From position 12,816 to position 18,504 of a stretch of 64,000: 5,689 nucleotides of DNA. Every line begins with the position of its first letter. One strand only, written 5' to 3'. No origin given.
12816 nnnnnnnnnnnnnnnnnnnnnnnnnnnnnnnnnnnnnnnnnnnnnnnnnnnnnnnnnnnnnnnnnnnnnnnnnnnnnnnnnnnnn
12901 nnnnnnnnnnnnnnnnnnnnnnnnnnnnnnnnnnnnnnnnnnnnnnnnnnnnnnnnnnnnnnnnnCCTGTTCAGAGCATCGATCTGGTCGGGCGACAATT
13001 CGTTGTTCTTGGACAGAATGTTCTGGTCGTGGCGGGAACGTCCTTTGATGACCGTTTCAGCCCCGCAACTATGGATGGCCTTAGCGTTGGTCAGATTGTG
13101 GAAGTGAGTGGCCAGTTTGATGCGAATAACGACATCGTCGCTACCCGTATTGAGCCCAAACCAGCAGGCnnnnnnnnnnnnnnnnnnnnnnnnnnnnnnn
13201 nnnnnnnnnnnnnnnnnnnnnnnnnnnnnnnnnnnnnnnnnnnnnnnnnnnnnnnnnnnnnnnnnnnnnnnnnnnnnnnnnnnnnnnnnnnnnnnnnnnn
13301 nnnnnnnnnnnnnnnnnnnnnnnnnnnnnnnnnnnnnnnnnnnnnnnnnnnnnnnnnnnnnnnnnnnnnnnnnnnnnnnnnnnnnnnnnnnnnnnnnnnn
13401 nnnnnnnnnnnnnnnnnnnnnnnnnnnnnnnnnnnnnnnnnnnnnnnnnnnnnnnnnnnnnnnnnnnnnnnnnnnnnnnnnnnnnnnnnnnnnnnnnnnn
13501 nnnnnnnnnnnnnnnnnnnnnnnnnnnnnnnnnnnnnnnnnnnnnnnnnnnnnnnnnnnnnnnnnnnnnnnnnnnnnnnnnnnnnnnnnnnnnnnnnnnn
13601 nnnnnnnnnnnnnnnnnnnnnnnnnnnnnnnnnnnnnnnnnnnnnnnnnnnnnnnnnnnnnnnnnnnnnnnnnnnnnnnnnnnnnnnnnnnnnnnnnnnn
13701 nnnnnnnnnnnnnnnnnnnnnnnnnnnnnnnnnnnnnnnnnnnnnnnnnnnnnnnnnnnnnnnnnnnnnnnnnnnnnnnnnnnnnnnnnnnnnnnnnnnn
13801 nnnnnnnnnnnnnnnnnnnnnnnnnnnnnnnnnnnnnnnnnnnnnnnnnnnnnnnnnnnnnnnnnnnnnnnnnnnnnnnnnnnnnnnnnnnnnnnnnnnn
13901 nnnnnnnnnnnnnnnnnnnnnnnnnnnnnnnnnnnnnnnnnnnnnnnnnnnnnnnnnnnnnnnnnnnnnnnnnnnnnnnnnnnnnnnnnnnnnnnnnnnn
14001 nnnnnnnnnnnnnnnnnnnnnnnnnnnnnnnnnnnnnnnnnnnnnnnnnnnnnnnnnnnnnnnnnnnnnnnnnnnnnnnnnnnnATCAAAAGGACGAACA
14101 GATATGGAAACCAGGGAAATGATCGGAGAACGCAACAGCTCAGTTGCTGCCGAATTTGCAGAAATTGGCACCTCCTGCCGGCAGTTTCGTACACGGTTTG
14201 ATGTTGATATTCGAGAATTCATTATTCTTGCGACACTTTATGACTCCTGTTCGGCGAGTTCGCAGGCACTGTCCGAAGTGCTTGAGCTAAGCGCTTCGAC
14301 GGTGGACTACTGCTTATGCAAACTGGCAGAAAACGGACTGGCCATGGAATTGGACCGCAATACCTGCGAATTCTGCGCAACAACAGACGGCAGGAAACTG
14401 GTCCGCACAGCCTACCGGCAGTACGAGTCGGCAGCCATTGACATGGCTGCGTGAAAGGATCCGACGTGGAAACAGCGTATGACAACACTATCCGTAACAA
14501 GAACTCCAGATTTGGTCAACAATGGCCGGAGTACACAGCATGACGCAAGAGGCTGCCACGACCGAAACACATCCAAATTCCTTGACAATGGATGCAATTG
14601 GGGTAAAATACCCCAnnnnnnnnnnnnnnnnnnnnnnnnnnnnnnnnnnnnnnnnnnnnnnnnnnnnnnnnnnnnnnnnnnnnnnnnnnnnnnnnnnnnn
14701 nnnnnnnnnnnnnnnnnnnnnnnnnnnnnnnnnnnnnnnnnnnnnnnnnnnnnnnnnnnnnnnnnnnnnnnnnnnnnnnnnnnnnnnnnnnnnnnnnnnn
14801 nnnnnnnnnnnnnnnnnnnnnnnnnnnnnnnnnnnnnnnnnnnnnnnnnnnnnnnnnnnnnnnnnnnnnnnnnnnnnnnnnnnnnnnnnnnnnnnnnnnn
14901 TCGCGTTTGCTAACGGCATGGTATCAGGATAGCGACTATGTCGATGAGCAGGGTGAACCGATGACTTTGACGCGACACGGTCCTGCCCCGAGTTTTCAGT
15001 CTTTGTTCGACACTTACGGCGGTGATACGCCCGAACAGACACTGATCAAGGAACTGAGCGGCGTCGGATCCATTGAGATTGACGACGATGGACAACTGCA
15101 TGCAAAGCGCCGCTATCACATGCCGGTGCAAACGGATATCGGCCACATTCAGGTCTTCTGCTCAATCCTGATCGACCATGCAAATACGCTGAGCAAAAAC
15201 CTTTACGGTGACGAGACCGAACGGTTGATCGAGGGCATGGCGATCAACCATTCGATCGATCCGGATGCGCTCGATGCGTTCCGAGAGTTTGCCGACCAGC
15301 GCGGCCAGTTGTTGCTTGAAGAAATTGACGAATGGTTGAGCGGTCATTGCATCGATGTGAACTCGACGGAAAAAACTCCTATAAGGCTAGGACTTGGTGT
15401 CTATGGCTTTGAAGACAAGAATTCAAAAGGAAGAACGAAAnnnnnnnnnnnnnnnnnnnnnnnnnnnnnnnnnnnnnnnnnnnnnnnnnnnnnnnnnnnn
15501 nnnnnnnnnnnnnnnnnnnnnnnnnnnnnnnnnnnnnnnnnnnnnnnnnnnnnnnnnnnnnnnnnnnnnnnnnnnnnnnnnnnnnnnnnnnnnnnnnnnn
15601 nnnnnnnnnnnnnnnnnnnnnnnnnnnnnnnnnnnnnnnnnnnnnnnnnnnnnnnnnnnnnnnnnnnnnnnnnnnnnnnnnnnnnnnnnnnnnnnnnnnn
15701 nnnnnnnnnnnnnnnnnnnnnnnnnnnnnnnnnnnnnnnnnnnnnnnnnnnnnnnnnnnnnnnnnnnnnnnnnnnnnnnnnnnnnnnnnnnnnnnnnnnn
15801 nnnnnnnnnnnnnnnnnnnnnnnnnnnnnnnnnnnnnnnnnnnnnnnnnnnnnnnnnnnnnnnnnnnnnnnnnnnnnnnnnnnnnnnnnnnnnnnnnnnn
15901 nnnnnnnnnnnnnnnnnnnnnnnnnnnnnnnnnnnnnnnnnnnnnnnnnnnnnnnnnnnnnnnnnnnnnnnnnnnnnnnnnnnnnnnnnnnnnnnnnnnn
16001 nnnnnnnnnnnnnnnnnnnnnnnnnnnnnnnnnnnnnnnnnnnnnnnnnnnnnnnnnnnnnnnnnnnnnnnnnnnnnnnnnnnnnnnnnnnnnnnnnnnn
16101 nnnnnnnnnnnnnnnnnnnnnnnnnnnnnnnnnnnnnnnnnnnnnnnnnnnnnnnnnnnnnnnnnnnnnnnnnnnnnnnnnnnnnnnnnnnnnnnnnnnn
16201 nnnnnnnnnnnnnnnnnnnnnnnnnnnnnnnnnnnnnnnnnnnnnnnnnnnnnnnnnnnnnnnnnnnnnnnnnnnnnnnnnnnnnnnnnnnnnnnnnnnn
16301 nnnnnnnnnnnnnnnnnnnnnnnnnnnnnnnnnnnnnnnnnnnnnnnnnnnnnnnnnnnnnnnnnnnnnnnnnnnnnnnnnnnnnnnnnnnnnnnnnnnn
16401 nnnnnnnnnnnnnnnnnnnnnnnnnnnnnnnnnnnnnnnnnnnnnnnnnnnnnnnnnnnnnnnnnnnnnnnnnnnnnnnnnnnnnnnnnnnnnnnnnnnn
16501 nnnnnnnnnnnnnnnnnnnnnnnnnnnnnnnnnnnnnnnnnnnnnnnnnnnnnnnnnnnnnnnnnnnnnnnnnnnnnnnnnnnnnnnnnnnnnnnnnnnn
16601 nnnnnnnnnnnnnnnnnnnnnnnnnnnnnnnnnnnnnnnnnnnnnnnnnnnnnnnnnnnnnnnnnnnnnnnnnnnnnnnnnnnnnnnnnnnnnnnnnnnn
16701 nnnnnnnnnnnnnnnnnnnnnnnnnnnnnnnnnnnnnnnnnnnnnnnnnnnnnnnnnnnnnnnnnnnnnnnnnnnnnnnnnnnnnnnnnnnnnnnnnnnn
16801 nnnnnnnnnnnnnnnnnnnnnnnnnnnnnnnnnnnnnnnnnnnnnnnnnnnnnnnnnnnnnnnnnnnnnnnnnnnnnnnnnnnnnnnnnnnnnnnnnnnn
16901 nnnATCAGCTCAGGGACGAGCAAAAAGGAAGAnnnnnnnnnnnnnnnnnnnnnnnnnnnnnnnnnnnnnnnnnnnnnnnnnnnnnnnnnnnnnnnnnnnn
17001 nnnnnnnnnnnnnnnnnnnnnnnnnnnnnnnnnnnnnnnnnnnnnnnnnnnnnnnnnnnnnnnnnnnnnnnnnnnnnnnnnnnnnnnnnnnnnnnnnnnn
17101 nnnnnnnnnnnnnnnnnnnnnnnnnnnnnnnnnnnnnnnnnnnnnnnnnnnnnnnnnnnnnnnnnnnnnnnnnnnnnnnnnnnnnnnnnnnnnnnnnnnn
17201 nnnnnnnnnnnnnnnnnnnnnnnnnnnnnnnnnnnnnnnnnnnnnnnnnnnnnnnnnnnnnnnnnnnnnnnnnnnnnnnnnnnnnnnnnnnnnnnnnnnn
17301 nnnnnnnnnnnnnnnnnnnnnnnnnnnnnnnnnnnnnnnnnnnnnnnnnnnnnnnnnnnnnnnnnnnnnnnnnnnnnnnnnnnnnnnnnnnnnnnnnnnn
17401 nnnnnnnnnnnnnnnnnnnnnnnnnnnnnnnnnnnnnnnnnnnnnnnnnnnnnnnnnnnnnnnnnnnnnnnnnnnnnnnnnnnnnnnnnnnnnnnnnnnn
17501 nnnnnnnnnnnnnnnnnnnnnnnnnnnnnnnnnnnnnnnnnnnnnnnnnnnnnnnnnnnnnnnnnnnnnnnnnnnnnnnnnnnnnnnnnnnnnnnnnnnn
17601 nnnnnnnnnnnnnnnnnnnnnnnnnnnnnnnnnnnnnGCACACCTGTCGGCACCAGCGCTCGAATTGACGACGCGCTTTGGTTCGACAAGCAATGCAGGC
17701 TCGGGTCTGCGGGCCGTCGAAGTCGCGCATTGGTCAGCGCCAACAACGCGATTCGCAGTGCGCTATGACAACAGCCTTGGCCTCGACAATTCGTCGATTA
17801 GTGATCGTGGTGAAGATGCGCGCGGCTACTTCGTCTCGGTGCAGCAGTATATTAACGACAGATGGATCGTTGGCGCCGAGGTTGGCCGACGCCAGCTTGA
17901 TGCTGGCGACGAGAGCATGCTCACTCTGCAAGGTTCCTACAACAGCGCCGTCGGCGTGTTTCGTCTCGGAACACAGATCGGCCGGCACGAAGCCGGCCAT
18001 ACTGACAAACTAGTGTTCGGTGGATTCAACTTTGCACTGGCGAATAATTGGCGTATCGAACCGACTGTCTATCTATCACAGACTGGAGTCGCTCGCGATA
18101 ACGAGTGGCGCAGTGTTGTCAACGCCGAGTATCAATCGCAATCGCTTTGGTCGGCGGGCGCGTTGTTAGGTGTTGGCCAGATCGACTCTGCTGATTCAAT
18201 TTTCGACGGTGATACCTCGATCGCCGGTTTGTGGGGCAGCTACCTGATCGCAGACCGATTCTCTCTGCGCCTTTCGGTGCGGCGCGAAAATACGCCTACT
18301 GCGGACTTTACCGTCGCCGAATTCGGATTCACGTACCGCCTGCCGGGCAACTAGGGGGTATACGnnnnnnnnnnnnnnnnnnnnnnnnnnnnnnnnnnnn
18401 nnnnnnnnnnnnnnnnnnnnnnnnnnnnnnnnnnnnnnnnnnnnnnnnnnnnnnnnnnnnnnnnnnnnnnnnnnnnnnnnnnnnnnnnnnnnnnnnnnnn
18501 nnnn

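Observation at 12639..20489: Self-contained seven-gene envelope module: two DUF5666-like lipoproteins, two mini-MarR genes, a cytoplasmic unknown, a TPR/beta-barrel OM protein and a polytopic GT2 synthase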

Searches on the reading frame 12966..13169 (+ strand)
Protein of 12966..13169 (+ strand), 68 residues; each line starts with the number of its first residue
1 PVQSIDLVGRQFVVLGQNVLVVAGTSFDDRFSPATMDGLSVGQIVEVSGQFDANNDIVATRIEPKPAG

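Call 55: search_solved_structures(query=A5, max_evalue=10)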
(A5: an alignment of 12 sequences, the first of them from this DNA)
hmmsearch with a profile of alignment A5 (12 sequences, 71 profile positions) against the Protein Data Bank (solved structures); distinct sequences matched with E-value up to 10: 9.
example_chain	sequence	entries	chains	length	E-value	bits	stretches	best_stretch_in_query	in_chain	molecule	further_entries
7dvc_A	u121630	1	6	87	0.052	16.8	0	41-53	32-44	reDPBB_sym1 protein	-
7dvf_A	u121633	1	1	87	0.059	16.6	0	41-53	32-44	reDPBB_sym2 protein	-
4gnx_A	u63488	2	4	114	0.17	15.1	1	14-64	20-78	Putative uncharacterized protein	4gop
7du7_A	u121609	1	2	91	0.65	13.2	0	41-51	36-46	mkDPBB_sym1 protein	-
7di0_A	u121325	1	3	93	0.94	12.7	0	41-51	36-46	apDPBB_sym_79 protein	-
4y2i_A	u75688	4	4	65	0.99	12.7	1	19-44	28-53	Putative metal-binding transport protein | Putative copper chaperone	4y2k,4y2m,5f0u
7di1_A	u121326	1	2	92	1.1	12.5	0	41-51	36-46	mkDPBB_sym_86 protein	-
7dvh_A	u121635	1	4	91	2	11.7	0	41-51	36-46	reDPBB_sym4 protein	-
4psj_A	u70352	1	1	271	8.4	9.7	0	3-47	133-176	OR464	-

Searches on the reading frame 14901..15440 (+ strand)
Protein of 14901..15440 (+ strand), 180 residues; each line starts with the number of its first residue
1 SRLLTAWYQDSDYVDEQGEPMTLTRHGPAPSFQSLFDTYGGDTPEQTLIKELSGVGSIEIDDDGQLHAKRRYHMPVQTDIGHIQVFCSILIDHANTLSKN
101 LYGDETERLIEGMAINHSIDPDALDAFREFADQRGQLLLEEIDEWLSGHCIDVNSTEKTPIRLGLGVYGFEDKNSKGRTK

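Call 69: search_protein_families(library=pfam, proteins=[window:14901-15440:+], max_evalue=10)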
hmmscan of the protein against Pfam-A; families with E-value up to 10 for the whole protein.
window:14901-15440:+ (180 aa): 2 families
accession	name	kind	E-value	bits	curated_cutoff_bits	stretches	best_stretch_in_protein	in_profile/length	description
PF20112.4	DUF6502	-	2.3e-23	82.9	27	1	1-174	90-265/268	Family of unknown function (DUF6502)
PF18908.5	DUF5663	-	0.13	13.3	23.7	1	105-150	25-66/84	Protein of unknown function (DUF5663)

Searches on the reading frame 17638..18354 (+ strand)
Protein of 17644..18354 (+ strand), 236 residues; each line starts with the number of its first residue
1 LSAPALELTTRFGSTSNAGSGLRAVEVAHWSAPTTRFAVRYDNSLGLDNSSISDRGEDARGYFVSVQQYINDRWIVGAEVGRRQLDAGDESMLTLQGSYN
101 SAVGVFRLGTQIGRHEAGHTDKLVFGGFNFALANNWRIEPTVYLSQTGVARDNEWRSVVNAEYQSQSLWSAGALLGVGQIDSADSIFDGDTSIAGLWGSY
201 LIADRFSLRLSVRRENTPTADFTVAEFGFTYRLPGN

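Call 42: search_protein_families(library=pfam, proteins=[window:17644-18354:+], max_evalue=10)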
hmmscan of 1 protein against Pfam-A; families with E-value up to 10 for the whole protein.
window:17644-18354:+ (236 aa): 0 families

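Call 43: search_protein_families(library=ncbifam, proteins=[window:17644-18354:+], max_evalue=10)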
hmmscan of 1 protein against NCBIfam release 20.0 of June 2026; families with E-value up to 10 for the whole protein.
window:17644-18354:+ (236 aa): 0 families

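Call 66: search_protein_representatives(alignment_id=A6)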
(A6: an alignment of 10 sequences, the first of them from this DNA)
Query: 10 sequences, 238 profile positions. Proteins with E-value up to 0.001 (for the whole library): 201; up to 1e-10: 143; up to 1e-30: 36. The best 150 are listed.
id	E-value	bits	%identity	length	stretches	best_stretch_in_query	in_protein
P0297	1.1e-85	303.1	-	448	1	1-238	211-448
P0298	1.2e-73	263.7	-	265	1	56-238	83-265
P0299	6.9e-62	225.2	-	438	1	1-238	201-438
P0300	4.0e-60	219.4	-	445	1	1-237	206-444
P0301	5.9e-60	218.9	-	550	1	8-237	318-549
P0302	1.7e-58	214.1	-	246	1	13-236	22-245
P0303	2.0e-57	210.6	-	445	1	8-236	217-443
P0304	3.5e-56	206.5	-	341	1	6-237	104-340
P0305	5.6e-54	199.3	-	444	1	4-237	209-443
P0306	1.8e-53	197.6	-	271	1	18-237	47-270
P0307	2.4e-53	197.3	-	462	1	7-236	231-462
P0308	4.4e-53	196.4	-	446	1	7-238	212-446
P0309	9.8e-53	195.2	-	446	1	18-235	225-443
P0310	1.4e-52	194.7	-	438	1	6-237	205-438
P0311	2.2e-51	190.8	-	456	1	6-238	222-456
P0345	6.9e-25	104.1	-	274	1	15-232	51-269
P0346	6.9e-25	104.1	-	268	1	17-233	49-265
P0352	1.0e-23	100.3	-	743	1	19-233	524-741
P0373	6.9e-21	91.0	-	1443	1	16-237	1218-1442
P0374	9.2e-21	90.6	-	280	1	20-234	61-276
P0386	6.1e-18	81.3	-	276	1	22-236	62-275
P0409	1.2e-14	70.6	-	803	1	6-237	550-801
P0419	8.9e-13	64.4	-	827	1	4-236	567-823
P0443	2.1e-10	56.7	-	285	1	22-233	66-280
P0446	4.1e-10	55.7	-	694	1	20-231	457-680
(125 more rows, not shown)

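Call 67: search_protein_families(library=pfam, proteins=[P0345, P0346, P0374, P0386, P0443, P0352, P0409, P0419, P0373, P0446], max_evalue=0.01)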
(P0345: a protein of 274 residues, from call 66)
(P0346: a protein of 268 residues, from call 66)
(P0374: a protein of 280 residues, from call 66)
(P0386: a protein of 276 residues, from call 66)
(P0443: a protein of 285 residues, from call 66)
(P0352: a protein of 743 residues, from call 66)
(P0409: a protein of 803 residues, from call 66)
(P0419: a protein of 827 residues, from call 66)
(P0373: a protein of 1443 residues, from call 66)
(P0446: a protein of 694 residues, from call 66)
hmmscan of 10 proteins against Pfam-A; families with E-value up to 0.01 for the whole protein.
P0345 (274 aa): 0 families

P0346 (268 aa): 0 families

P0374 (280 aa): 0 families

P0386 (276 aa): 1 family
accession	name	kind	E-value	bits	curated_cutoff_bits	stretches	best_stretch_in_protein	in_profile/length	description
PF07719.23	TPR_2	-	0.0093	16.5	27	0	1-28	7-34/34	Tetratricopeptide repeat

P0443 (285 aa): 0 families

P0352 (743 aa): 13 families
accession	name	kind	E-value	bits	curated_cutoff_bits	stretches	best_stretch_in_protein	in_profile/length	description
PF02369.22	Big_1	-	1e-08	35.6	34.9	1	228-280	20-71/93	Bacterial Ig-like domain (group 1)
PF13432.12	TPR_16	-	1.5e-08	35.3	32.7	2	421-481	3-63/65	Tetratricopeptide repeat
PF14559.12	TPR_19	-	1.7e-08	35.1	25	1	428-487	4-63/68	Tetratricopeptide repeat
PF00515.34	TPR_1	-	6.9e-08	32.4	27.8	1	454-480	6-32/34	Tetratricopeptide repeat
PF07719.23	TPR_2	-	4.1e-06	27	27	1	452-480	4-32/34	Tetratricopeptide repeat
PF13424.12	TPR_12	-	4.3e-05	24.1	30.1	1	417-479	5-75/77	Tetratricopeptide repeat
PF13620.12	CarboxypepD_reg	-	0.00012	22.8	32.3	0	229-276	2-46/82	Carboxypeptidase regulatory-like domain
PF13181.12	TPR_8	-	0.00014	22.2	25.7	1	453-481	5-33/34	Tetratricopeptide repeat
PF13428.12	TPR_14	-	0.00025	21.9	23.5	1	450-488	2-40/44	Tetratricopeptide repeat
PF13371.12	TPR_9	-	0.0011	19.4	35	0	445-487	25-67/73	Tetratricopeptide repeat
PF13414.12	TPR_11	-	0.003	17.7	26.8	0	456-488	1-33/42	TPR repeat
PF24107.1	DUF7382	-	0.0036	17.6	27.4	1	224-273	17-64/65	Domain of unknown function (DUF7382)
PF23914.1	TPR_CcmH_CycH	-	0.0058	16.9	42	0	446-489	47-90/158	Cytochrome c-type biogenesis protein H TPR domain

P0409 (803 aa): 19 families
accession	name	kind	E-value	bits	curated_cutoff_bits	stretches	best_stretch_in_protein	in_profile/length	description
PF02369.22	Big_1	-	5.1e-19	68.6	34.9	2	321-378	23-82/93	Bacterial Ig-like domain (group 1)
PF14559.12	TPR_19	-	2.4e-14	53.9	25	2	443-507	1-64/68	Tetratricopeptide repeat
PF07719.23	TPR_2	-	1.6e-12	46.9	27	0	435-465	3-33/34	Tetratricopeptide repeat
PF13428.12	TPR_14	-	5.6e-12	45.5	23.5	2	468-509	2-43/44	Tetratricopeptide repeat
PF09134.16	Invasin_D3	-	6.9e-11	43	33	2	318-378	23-83/98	Invasin, domain 3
PF13432.12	TPR_16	-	9.3e-11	42.4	32.7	2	406-465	4-63/65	Tetratricopeptide repeat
PF23914.1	TPR_CcmH_CycH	-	2.9e-08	34.1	42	1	495-542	44-91/158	Cytochrome c-type biogenesis protein H TPR domain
PF13414.12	TPR_11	-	2e-07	31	26.8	1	440-481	1-42/42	TPR repeat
PF11974.14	bMG3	-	1.2e-06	28.9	34.9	0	327-378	24-76/103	Bacterial alpha-2-macroglobulin MG3 domain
PF13620.12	CarboxypepD_reg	-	5.1e-06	27.2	32.3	0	218-278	1-55/82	Carboxypeptidase regulatory-like domain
PF17789.7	MG4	-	2e-05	25.2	24.7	0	322-369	21-67/95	Macroglobulin domain MG4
PF00515.34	TPR_1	-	0.00015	21.9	27.8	0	514-534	14-34/34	Tetratricopeptide repeat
PF10670.15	DUF4198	-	0.00022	21.8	34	0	112-165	144-197/209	Domain of unknown function (DUF4198)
PF13431.12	TPR_17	-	0.00047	20.7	24.4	0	494-521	6-33/34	Tetratricopeptide repeat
PF13371.12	TPR_9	-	0.00068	20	35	0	487-539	15-67/73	Tetratricopeptide repeat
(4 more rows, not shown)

P0419 (827 aa): 20 families
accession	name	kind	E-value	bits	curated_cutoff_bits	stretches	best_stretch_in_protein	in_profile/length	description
PF02369.22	Big_1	-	3.7e-16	59.4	34.9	2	343-405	23-87/93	Bacterial Ig-like domain (group 1)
PF13428.12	TPR_14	-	5.1e-15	54.9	23.5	1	522-562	2-42/44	Tetratricopeptide repeat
PF00515.34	TPR_1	-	2.5e-14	52.8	27.8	2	522-554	2-34/34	Tetratricopeptide repeat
PF07719.23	TPR_2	-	4.2e-13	48.7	27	2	522-554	2-34/34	Tetratricopeptide repeat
PF14559.12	TPR_19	-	4.7e-13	49.7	25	2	497-562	1-66/68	Tetratricopeptide repeat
PF13181.12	TPR_8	-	7.9e-13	47.9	25.7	2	522-554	2-34/34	Tetratricopeptide repeat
PF23914.1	TPR_CcmH_CycH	-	1.4e-12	48.1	42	2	517-561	46-90/158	Cytochrome c-type biogenesis protein H TPR domain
PF13432.12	TPR_16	-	3.8e-12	46.8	32.7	2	458-511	2-55/65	Tetratricopeptide repeat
PF13431.12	TPR_17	-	5.5e-12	45.4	24.4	0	516-541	8-33/34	Tetratricopeptide repeat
PF13414.12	TPR_11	-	1.1e-10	41.5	26.8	2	462-498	3-39/42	TPR repeat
PF13424.12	TPR_12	-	5.5e-08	33.3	30.1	1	453-511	3-69/77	Tetratricopeptide repeat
PF13429.12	TPR_15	-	1.7e-06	28.1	26.2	0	522-561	147-186/280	Tetratricopeptide repeat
PF10670.15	DUF4198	-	1.2e-05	26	34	0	137-185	148-196/209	Domain of unknown function (DUF4198)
PF09134.16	Invasin_D3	-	1.3e-05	26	33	0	340-400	23-84/98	Invasin, domain 3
PF11974.14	bMG3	-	5.3e-05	23.6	34.9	0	145-207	24-82/103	Bacterial alpha-2-macroglobulin MG3 domain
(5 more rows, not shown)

P0373 (1443 aa): 37 families (the best 25 are shown)
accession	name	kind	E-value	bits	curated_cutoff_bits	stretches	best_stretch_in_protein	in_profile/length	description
PF14559.12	TPR_19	-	1.1e-107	352.8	25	16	1103-1168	4-67/68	Tetratricopeptide repeat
PF07719.23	TPR_2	-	2.4e-96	308.4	27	11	866-897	3-34/34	Tetratricopeptide repeat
PF00515.34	TPR_1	-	1.4e-89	291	27.8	9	866-897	3-34/34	Tetratricopeptide repeat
PF13428.12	TPR_14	-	3.4e-78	250.3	23.5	3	1125-1167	2-44/44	Tetratricopeptide repeat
PF13432.12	TPR_16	-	5.2e-74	244.6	32.7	10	1130-1192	3-65/65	Tetratricopeptide repeat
PF23914.1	TPR_CcmH_CycH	-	2e-61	206.9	42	8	857-965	43-154/158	Cytochrome c-type biogenesis protein H TPR domain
PF13424.12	TPR_12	-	2.2e-56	188.4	30.1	3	1128-1188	7-75/77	Tetratricopeptide repeat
PF13181.12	TPR_8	-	8.7e-52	169.3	25.7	3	783-814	2-33/34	Tetratricopeptide repeat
PF13414.12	TPR_11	-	1.3e-50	169.3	26.8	2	509-540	7-38/42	TPR repeat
PF13431.12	TPR_17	-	8.8e-49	160.2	24.4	2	298-328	2-32/34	Tetratricopeptide repeat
PF12895.13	ANAPC3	-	3.7e-38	130.1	27.2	3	288-368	2-81/82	Anaphase-promoting complex, cyclosome, subunit 3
PF24575.1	TPR_Slam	-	3.3e-36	124.3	35.2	0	871-921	54-104/104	Surface lipoprotein assembly modifier, N-terminal TPR repeats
PF13174.12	TPR_6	-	4.1e-35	118.5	26.3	1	1130-1156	6-32/33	Tetratricopeptide repeat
PF25064.1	ARM_TT21_5th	-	4.9e-33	114.4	27.8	2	309-404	1-96/117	TT21 fifth ARM repeats domain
PF25063.1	ARM_TT21_C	-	2.1e-25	90.3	35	2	863-968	94-200/209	Tetratricopeptide repeat protein 21 C-terminal ARM domain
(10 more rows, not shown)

P0446 (694 aa): 9 families
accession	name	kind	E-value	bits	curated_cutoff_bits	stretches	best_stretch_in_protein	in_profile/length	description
PF14559.12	TPR_19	-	1.7e-07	31.9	25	1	368-434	1-66/68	Tetratricopeptide repeat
PF07719.23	TPR_2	-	1.1e-06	28.8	27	1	393-424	2-33/34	Tetratricopeptide repeat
PF13432.12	TPR_16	-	2.3e-06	28.3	32.7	1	367-423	6-62/65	Tetratricopeptide repeat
PF23914.1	TPR_CcmH_CycH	-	1e-05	25.9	42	1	388-424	46-82/158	Cytochrome c-type biogenesis protein H TPR domain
PF13371.12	TPR_9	-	6.5e-05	23.3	35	1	368-427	5-61/73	Tetratricopeptide repeat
PF02369.22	Big_1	-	0.0025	18.3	34.9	0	222-286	14-71/93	Bacterial Ig-like domain (group 1)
PF13428.12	TPR_14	-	0.0032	18.5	23.5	1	362-401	5-44/44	Tetratricopeptide repeat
PF13414.12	TPR_11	-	0.0042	17.2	26.8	0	374-401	10-37/42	TPR repeat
PF03704.23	BTAD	-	0.0069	17.2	22.1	0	357-434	61-139/146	Bacterial transcriptional activator domain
